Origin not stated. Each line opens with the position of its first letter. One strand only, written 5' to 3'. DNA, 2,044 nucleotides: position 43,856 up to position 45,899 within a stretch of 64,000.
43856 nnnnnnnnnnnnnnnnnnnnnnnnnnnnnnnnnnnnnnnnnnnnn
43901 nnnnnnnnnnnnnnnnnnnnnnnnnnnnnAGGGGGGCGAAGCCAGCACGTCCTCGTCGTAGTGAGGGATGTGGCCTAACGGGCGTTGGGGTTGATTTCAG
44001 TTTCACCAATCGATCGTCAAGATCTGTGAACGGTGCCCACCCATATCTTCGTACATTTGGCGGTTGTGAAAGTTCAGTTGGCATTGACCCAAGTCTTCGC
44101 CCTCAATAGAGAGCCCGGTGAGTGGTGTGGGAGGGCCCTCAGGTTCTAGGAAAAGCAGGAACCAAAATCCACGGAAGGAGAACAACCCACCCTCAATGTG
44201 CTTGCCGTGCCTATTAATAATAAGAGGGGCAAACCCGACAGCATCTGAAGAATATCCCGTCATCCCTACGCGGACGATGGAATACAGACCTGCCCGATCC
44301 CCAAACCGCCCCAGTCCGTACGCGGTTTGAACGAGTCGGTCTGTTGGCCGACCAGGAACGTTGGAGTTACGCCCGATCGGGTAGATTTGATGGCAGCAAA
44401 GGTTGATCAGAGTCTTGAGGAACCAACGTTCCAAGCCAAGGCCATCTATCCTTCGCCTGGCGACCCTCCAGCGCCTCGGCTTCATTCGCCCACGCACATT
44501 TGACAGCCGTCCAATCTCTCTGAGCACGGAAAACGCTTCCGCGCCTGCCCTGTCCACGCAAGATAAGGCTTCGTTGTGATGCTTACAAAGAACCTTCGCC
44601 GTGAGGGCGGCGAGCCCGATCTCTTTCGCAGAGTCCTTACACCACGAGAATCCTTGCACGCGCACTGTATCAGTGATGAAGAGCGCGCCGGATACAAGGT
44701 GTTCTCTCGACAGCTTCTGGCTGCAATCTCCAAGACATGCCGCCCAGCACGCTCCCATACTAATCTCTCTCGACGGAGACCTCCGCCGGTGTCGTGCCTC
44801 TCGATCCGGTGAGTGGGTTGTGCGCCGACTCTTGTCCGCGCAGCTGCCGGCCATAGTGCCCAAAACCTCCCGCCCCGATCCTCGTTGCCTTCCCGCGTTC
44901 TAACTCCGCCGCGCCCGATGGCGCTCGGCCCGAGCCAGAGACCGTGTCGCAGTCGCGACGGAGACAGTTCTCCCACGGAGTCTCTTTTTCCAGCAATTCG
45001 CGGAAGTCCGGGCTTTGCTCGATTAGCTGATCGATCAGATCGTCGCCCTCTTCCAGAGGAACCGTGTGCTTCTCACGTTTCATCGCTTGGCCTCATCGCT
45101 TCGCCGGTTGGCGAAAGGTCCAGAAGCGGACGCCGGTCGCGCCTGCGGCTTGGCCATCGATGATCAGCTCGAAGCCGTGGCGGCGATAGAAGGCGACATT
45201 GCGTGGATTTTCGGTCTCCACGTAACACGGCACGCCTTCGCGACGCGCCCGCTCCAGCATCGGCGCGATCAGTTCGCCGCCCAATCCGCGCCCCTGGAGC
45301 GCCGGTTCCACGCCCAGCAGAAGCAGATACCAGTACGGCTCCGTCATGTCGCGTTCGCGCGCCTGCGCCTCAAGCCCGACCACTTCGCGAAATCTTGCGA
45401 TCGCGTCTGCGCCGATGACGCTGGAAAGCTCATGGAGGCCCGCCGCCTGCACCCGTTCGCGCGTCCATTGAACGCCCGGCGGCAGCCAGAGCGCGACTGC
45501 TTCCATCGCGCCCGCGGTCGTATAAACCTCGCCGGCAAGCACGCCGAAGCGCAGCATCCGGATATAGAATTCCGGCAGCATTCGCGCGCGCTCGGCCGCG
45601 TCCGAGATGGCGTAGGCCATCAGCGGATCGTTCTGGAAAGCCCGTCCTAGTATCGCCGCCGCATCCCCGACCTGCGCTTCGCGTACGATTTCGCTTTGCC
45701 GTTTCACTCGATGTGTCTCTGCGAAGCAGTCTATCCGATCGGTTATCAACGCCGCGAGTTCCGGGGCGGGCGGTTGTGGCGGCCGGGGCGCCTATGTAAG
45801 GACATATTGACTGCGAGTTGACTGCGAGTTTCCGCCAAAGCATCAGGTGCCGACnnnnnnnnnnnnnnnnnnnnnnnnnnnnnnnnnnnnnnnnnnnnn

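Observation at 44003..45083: Translationally coupled small ORF plus HNH-domain protein of unknown family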

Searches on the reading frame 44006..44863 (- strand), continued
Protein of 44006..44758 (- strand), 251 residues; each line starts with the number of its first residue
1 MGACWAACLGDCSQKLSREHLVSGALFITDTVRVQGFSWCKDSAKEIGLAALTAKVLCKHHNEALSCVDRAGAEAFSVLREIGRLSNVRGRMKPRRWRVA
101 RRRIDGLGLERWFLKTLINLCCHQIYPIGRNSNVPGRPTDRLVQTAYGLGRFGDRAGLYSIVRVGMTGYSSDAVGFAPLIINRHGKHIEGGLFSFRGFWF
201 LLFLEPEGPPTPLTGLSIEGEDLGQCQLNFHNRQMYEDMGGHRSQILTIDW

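Call 117: get_annotated_region(hit=H119, flank=900)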
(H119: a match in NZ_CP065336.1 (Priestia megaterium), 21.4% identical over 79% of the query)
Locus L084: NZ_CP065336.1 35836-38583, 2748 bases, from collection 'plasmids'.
description: Priestia megaterium strain Y11 plasmid unnamed1, complete sequence
organism: Priestia megaterium (NCBI taxid 1404)
taxonomy: Bacteria; Bacillota; Bacilli; Bacillales; Bacillaceae; Priestia; Priestia megaterium
host: -; source: maize; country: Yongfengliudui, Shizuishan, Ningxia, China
typing (MOB-suite, as given by PLSDB): mobilizable; replicon rep_cluster_385; relaxase MOBP
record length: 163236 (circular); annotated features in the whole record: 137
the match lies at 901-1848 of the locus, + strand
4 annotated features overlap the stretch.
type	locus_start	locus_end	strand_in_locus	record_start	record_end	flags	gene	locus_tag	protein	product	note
CDS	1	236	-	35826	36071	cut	-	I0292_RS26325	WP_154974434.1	DNA-binding protein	-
CDS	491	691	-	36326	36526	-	-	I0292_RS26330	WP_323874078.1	hypothetical protein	-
CDS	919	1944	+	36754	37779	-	-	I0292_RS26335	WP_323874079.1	hypothetical protein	-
CDS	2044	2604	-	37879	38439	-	-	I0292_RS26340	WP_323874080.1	L,D-transpeptidase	-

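Call 118: get_annotated_region(hit=H120, flank=900)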
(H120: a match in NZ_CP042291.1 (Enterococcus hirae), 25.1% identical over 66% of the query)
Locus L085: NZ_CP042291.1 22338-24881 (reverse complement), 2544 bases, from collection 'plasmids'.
description: Enterococcus hirae strain HDC14-2 plasmid pHDC14-2.74K, complete sequence
organism: Enterococcus hirae (NCBI taxid 1354)
taxonomy: Bacteria; Bacillota; Bacilli; Lactobacillales; Enterococcaceae; Enterococcus; Enterococcus hirae
host: -; source: pig,Anal swab; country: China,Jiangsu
typing (MOB-suite, as given by PLSDB): non-mobilizable
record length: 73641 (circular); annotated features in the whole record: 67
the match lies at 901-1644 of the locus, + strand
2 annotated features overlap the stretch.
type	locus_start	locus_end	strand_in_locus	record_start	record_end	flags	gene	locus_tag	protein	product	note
CDS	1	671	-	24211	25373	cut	-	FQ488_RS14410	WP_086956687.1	IS3 family transposase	-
CDS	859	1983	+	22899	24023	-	-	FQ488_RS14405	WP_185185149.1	SEC-C domain-containing protein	-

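Call 119: get_annotated_region(hit=H121, flank=1200)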
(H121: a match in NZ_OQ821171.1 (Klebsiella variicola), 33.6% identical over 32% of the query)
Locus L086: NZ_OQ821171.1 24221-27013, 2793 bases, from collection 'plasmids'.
description: Klebsiella variicola subsp. variicola strain 24A20CPO007A plasmid p24A20007A_C_KPC_KPC, complete sequence
organism: Klebsiella variicola (NCBI taxid 2590157)
taxonomy: Bacteria; Pseudomonadota; Gammaproteobacteria; Enterobacterales; Enterobacteriaceae; Klebsiella; Klebsiella variicola
host: -; source: -; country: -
typing (MOB-suite, as given by PLSDB): non-mobilizable; replicon IncR
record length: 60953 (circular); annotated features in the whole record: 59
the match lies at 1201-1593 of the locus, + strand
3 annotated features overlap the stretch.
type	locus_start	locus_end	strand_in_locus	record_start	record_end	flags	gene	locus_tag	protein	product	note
CDS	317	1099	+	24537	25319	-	-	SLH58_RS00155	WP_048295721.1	hypothetical protein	-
CDS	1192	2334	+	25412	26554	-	-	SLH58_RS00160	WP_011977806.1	hypothetical protein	-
CDS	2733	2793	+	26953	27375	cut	-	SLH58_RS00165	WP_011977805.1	hypothetical protein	-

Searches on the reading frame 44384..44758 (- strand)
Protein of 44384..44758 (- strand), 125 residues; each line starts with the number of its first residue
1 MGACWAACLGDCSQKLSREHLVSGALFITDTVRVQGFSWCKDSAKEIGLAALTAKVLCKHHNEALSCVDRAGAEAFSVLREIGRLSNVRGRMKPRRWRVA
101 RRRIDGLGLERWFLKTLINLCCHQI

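Call 45: predict_structure(alignment_id=A2)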
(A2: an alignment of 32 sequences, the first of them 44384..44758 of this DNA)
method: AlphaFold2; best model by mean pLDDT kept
length: 125 residues; sequences in the alignment: 32
mean_pLDDT: 71.2   pTM: 0.52
mean pLDDT of the five models: 71.2, 69.5, 67.0, 66.3, 64.8
residues with pLDDT >= 90: 17; 70-90: 53; 50-70: 41; < 50: 14
segments of 3 or more residues with pLDDT < 50: 17-22, 120-125
pLDDT, mean of each block of 10 residues (from residue 1): 53 52 59 76 80 66 66 84 90 91 88 61 41
secondary structure, 60 per line:
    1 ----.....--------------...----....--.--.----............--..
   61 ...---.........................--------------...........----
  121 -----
elements in order: H5-9 E31-34 E45-48 H49-56 H59-63 H67-91 H106-116

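Call 51: fold_search(model_id=the predicted structure, library=pdb)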
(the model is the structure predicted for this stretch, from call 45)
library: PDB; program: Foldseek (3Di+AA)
matches with E <= 10: 8; with E <= 0.001: 0
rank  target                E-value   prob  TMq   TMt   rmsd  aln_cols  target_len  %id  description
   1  4idu_B                4.2e+00  0.04  0.18  0.10  10.9        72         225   10  crystal structure of Schmallenberg virus nucleoprotein (released 2013-04-24)
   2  3beh_A                5.9e+00  0.07  0.24  0.14  14.0        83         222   19  Structure of a Bacterial Cyclic Nucleotide Regulated Ion Channel (released 2008-01-15)
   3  2i37_C                7.6e+00  0.02  0.15  0.08  10.6        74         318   11  Crystal structure of a photoactivated rhodopsin (released 2006-10-17)
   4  4idu_A                8.1e+00  0.02  0.18  0.11  11.1        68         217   10  crystal structure of Schmallenberg virus nucleoprotein (released 2013-04-24)
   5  9fwe_A                9.9e+00  0.03  0.24  0.22   9.9        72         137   17  N-VelcroVax HBcAg with SUMO-Affimer inserted at N-terminus (T=3 VLP) (released 2025-02-26)
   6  4bgp                  9.9e+00  0.02  0.19  0.11  12.9        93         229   10  Crystal structure of La Crosse virus nucleoprotein (released 2013-04-24)
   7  4zeq_A                9.9e+00  0.01  0.17  0.15   7.0        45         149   18  Crystal Structure of human BFL-1 in complex with tBid BH3 peptide, Northeast Structural Genomics Consortium Target HX9 (released 2015-05-06)
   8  4jng_B                9.9e+00  0.01  0.15  0.10  11.2        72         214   10  Schmallenberg virus nucleoprotein-RNA complex (released 2013-07-31)

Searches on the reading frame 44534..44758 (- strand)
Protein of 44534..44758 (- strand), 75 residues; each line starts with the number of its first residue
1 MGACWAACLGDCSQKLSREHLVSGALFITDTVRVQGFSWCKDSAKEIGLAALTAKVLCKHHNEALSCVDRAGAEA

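Call 56: search_solved_structures(query=A3, max_evalue=10, show_alignments=3)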
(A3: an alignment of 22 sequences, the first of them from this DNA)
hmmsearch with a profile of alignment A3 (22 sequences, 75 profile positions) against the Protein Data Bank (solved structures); distinct sequences matched with E-value up to 10: 5.
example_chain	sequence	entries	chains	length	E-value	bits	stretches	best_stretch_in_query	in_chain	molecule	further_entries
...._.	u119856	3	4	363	0.18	15.3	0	7-25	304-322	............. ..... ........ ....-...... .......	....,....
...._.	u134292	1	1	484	0.25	14.8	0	8-25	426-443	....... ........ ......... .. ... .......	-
7e4h_A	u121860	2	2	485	0.25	14.8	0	8-25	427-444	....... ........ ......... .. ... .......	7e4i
3jcm_b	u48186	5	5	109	1.1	12.7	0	8-30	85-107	U6 snRNA-associated Sm-like protein LSm8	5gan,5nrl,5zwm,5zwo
5vsu_H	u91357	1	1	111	1.2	12.7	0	8-30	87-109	U6 snRNA-associated Sm-like protein LSm8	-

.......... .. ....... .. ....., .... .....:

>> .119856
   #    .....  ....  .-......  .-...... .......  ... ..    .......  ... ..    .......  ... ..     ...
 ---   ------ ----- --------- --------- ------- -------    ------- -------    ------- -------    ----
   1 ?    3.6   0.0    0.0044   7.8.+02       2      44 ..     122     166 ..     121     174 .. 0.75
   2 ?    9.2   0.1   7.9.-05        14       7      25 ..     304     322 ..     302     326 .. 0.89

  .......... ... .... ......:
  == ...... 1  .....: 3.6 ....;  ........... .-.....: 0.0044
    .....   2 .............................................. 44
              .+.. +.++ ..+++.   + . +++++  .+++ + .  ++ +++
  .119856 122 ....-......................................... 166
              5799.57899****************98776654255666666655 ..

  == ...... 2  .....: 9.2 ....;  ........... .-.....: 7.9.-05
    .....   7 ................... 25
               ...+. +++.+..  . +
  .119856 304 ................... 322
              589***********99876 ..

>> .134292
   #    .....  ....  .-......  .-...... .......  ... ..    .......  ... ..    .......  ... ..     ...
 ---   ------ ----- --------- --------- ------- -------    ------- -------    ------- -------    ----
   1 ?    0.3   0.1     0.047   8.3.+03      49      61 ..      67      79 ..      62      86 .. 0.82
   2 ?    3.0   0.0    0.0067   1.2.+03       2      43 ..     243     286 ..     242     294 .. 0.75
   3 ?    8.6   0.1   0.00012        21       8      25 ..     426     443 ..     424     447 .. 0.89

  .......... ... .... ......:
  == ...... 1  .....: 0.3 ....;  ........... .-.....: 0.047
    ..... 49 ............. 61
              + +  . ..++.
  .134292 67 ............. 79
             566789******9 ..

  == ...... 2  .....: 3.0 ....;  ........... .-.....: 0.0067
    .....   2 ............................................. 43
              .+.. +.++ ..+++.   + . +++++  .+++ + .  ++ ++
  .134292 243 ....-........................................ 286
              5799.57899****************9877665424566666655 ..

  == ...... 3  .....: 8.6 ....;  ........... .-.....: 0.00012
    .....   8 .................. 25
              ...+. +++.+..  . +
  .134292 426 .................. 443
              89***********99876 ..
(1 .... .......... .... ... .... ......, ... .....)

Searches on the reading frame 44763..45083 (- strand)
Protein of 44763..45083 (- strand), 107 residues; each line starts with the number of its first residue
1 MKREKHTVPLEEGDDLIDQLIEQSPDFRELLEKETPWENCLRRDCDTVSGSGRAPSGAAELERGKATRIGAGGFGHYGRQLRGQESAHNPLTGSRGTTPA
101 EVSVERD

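Call 4: search_protein_families(library=pfam, proteins=[window:44763-45083:-], max_evalue=1)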
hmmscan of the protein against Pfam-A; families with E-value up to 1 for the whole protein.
window:44763-45083:- (107 aa): 1 family
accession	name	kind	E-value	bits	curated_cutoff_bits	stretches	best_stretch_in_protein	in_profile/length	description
PF09468.16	RNase_H2-Ydr279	-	0.013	16.4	25.2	1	14-50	26-65/163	Ydr279p protein family (RNase H2 complex component) wHTH domain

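Call 5: search_protein_families(library=ncbifam, proteins=[window:44763-45083:-], max_evalue=1)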
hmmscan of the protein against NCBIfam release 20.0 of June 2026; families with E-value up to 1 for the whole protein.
window:44763-45083:- (107 aa): 0 families

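Call 6: search_protein_families(library=padloc, proteins=[window:44763-45083:-], max_evalue=1)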
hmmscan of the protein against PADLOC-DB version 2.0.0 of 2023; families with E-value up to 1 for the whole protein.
window:44763-45083:- (107 aa): 0 families

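Call 11: search_protein_families(library=phrogs, proteins=[window:44763-45083:-], max_evalue=1)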
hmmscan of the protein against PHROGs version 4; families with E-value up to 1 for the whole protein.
window:44763-45083:- (107 aa): 1 family
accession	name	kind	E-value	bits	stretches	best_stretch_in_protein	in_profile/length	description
phrog_14436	-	unknown function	0.12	13.7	1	6-33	3-30/62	-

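Call 23: list_cluster_members(proteins=[P0001, window:44763-45083:-, window:42971-43438:+, window:43537-43929:-])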
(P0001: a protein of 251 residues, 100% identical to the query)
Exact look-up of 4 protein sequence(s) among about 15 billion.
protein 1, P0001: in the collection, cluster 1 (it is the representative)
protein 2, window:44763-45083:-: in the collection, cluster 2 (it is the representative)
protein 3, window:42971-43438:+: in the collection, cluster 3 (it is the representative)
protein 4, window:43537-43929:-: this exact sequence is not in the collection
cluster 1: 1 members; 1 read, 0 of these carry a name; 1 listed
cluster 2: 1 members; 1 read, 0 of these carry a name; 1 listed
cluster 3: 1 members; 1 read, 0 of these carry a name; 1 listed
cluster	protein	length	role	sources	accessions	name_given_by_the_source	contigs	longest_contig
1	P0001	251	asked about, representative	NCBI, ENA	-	-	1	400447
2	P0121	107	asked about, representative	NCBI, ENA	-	-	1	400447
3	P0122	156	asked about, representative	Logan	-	-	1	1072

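Call 33: find_homologous_proteins(query=window:44763-45083:-, max_evalue=0.1)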
Query window:44763-45083:- (107 aa): 1 proteins with E <= 0.1 among 5 candidates.
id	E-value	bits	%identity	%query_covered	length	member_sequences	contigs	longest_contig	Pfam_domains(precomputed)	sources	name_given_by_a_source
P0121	1.5e-65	236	100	100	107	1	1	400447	-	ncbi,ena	-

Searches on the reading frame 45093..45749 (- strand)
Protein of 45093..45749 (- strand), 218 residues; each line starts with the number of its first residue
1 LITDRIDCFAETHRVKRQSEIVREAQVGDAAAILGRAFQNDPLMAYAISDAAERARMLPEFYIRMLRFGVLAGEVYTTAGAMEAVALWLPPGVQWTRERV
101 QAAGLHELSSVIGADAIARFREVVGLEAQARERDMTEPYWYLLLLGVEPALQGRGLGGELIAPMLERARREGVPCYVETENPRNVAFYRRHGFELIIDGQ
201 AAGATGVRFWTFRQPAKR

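Call 4: search_protein_families(library=pfam, proteins=[window:45096-45749:-], max_evalue=1)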
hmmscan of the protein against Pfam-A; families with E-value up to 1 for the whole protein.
window:45096-45749:- (218 aa): 7 families
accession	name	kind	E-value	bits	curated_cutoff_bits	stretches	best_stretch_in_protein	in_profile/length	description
PF00583.31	Acetyltransf_1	-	2.3e-10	41.2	20.7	1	133-193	53-116/116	Acetyltransferase (GNAT) family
PF13508.13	Acetyltransf_7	-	6e-09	36.6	27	1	136-194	28-83/84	Acetyltransferase (GNAT) domain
PF13673.13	Acetyltransf_10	-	7.2e-06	26.4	23.6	1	124-209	43-121/128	Acetyltransferase (GNAT) domain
PF08445.16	FR47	-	0.00024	21.5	22.1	1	137-196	19-80/86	FR47-like protein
PF14542.12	Acetyltransf_CG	-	0.0013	19.3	30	1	146-173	31-58/80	GCN5-related N-acetyl-transferase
PF13527.13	Acetyltransf_9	-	0.0013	19.1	25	1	143-195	76-126/127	Acetyltransferase (GNAT) domain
PF21926.2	FeeM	-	0.012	15.9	27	1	147-198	88-141/158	N-acyl amino acid synthase FeeM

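Call 31: find_encoding_contigs(protein=window:45093-45749:-, flank=10000, max_places=2)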
Protein window:45093-45749:- (218 aa): no gene with exactly this product is on record in the collection.
